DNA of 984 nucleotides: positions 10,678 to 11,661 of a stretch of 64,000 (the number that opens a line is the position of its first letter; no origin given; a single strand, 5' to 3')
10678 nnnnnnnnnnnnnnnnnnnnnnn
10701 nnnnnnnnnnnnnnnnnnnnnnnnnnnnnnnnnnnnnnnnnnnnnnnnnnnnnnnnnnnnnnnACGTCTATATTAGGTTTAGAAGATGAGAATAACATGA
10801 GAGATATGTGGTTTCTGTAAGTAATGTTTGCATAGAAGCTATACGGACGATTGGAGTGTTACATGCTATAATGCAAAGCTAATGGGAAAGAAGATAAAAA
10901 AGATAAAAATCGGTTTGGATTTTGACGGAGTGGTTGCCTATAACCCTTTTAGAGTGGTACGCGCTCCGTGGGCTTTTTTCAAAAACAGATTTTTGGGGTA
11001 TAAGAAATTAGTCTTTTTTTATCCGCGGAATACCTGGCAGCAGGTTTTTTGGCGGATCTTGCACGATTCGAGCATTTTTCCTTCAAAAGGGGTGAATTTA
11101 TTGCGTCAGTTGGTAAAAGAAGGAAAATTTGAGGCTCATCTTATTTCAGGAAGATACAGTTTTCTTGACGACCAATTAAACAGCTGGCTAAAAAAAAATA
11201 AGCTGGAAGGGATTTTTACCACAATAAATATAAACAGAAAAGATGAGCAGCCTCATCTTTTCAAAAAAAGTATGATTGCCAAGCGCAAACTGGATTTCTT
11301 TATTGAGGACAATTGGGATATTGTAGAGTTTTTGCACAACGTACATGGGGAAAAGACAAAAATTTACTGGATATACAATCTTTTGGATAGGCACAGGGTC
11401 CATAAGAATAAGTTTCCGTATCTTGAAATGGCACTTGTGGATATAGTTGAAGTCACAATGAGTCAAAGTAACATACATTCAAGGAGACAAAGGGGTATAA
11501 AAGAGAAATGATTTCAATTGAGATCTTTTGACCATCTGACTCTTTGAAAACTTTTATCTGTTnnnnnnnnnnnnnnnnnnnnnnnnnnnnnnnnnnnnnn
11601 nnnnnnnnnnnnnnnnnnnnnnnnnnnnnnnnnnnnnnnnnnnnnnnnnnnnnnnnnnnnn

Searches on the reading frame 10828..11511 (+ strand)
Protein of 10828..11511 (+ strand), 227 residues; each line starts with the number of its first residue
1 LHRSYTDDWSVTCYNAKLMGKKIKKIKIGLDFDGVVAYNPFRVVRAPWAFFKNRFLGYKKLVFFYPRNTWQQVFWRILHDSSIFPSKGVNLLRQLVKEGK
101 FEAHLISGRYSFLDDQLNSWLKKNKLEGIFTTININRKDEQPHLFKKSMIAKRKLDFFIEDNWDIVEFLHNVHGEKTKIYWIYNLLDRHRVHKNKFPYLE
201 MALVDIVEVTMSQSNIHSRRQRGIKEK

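Call 8: search_protein_families(library=pfam, proteins=[window:10828-11511:+], max_evalue=0.001)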
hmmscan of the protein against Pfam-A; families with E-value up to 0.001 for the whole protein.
window:10828-11511:+ (227 aa): 0 families

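Call 36: search_protein_families(library=pfam, proteins=[window:10828-11511:+], max_evalue=0.01)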
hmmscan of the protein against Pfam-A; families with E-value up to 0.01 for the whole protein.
window:10828-11511:+ (227 aa): 0 families

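Call 42: search_protein_families(library=ncbifam, proteins=[window:10882-11508:+], max_evalue=1)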
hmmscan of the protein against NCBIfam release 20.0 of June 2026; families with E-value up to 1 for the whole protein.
seq(209 aa): 0 families

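Call 61: search_solved_structures(query=A4, max_evalue=10, show_alignments=1)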
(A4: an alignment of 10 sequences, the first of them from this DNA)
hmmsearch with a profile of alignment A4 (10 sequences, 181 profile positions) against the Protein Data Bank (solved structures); distinct sequences matched with E-value up to 10: 0.

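Call 63: search_protein_families(library=pfam, alignment_id=A4, max_evalue=10)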
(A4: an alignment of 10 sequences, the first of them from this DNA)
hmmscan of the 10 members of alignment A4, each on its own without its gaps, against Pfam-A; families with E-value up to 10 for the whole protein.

A. member 1, seq(209 aa): 0 families

B. families by the number of members that match (of 10 scanned): 8 families
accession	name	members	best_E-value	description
PF03767.20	Acid_phosphat_B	2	0.0013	HAD superfamily, subfamily IIIB (Acid phosphatase)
PF15656.11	Tox-HDC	1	0.00079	Toxin with a H, D/N and C signature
PF12289.13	Rotavirus_VP1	1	0.0022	Rotavirus VP1 C-terminal domain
PF19234.4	DUF5887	1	0.012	Family of unknown function (DUF5887)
PF21660.3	MCP_C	1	0.063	Filamentous archaeal viruses coat protein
PF13446.11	RPT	1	0.068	A repeated domain in UCH-protein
PF23745.1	ANK_LRRK2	1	0.14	LRRK2 ANK repeat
PF05692.17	Myco_haema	1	0.18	Mycoplasma haemagglutinin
